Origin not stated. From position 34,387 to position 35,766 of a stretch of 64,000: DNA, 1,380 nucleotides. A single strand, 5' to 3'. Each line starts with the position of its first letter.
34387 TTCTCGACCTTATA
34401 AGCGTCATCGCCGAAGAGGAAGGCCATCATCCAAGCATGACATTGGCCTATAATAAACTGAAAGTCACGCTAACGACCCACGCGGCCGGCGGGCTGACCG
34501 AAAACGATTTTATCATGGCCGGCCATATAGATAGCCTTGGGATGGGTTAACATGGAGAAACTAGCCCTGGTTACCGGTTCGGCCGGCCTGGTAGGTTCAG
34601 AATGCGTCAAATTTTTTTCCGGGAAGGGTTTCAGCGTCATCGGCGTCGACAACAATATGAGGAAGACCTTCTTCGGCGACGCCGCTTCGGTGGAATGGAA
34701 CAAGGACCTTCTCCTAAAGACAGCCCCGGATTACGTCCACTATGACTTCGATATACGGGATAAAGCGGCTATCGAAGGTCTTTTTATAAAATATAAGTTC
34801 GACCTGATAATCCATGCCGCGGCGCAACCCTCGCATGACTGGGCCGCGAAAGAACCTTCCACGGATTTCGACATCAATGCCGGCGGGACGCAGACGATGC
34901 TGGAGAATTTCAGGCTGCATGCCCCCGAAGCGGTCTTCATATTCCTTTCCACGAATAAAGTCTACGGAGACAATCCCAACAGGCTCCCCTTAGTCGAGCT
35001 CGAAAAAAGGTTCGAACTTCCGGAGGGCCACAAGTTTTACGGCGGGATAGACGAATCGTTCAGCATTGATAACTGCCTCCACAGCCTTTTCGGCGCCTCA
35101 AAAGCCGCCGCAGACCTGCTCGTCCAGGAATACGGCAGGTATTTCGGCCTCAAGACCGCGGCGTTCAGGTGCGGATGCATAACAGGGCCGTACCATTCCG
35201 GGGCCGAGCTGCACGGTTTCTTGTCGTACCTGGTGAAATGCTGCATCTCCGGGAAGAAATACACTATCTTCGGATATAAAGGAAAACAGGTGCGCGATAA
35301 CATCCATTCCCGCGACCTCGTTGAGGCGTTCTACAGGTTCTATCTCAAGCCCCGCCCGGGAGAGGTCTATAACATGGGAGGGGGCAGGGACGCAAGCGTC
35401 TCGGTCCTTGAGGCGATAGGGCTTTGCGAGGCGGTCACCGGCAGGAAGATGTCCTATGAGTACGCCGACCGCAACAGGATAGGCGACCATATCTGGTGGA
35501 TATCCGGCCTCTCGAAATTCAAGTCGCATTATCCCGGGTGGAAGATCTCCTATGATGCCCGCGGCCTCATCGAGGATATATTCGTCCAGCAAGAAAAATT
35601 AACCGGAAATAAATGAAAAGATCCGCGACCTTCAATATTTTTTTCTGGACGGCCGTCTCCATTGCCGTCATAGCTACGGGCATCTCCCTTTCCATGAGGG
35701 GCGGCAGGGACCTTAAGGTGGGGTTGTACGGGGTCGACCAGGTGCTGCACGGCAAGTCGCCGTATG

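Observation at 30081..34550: Redox-stress island ending in an unusual Tpx-PCD fusion, ATGA-coupled to superoxide reductase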

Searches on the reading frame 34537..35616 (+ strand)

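Call 3: search_protein_families(library=pfam, proteins=[window:34537-35616:+], max_evalue=0.01)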
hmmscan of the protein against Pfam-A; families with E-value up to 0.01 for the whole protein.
window:34537-35616:+ (359 aa): 5 families
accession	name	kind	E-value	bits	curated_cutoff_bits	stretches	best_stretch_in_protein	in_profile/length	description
PF01370.27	Epimerase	-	2.1e-38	132.5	20.9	1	10-281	1-240/240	NAD dependent epimerase/dehydratase family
PF16363.11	GDP_Man_Dehyd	-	3.8e-27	96.1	27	1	11-291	1-258/332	GDP-mannose 4,6 dehydratase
PF04321.23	RmlD_sub_bind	-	2e-11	44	27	1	11-145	4-107/287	RmlD substrate binding domain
PF07993.18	NAD_binding_4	-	4.6e-08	33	20.1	1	87-243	88-236/258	Male sterility protein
PF02719.21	Polysacc_synt_2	-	2.7e-06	27.3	20.2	1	11-142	2-131/293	Polysaccharide biosynthesis protein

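Call 4: search_protein_families(library=ncbifam, proteins=[window:34537-35616:+], max_evalue=0.01)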
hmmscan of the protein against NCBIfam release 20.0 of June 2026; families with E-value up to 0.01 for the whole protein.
window:34537-35616:+ (359 aa): 15 families
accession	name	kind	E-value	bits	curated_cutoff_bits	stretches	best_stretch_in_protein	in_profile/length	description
TIGR01181.1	dTDP_gluc_dehyt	equivalog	1.8e-31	109.5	365.1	2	183-309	149-270/321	dTDP-glucose 4,6-dehydratase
TIGR01179.1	galE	equivalog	5.1e-27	94.6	262.3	1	11-349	3-322/332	UDP-glucose 4-epimerase GalE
NF007490.0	PRK10084.1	subfamily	1.6e-25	89.9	649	1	11-294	4-273/361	dTDP-glucose 4,6-dehydratase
NF007582.0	PRK10217.1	equivalog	8.9e-22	77.6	698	2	183-294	158-266/355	dTDP-glucose 4,6-dehydratase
NF007956.0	PRK10675.1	subfamily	1e-16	61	394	1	10-352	3-329/338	UDP-glucose 4-epimerase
TIGR02622.1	CDP_4_6_dhtase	equivalog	5.4e-13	48.8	278.45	1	7-148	4-138/352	CDP-glucose 4,6-dehydratase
TIGR04180.1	EDH_00030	hypoth_equivalog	1.3e-09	37.6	475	2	11-145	2-127/297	NAD-dependent 4,6-dehydratase LegB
TIGR01214.1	rmlD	equivalog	1.4e-08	34.2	224.05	1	11-143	3-104/285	dTDP-4-dehydrorhamnose reductase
NF043036.1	ErythonDh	equivalog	1.6e-08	34.1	325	1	11-146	4-132/321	D-erythronate dehydrogenase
TIGR02197.1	heptose_epim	equivalog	2.7e-08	33.4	274.6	1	11-294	2-255/316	ADP-glyceromanno-heptose 6-epimerase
TIGR01746.1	Thioester-redct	subfamily_domain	0.00019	20.8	213.35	1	87-302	88-281/371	thioester reductase domain-containing protein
NF040491.1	SDR_subfam_4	equivalog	0.00026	20.8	265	1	9-80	2-73/256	mycofactocin-coupled SDR family oxidoreductase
NF006074.0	PRK08220.1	equivalog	0.0031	17.2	312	0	7-81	8-64/251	2,3-dihydro-2,3-dihydroxybenzoate dehydrogenase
NF011728.1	PRK15181.1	equivalog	0.0044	16.1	760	1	7-154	15-155/348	Vi polysaccharide biosynthesis UDP-N-acetylglucosaminuronic acid C-4 epimerase TviC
TIGR04504.1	SDR_subfam_2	subfamily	0.0051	16.5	250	1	8-82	2-78/260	mycofactocin-coupled SDR family oxidoreductase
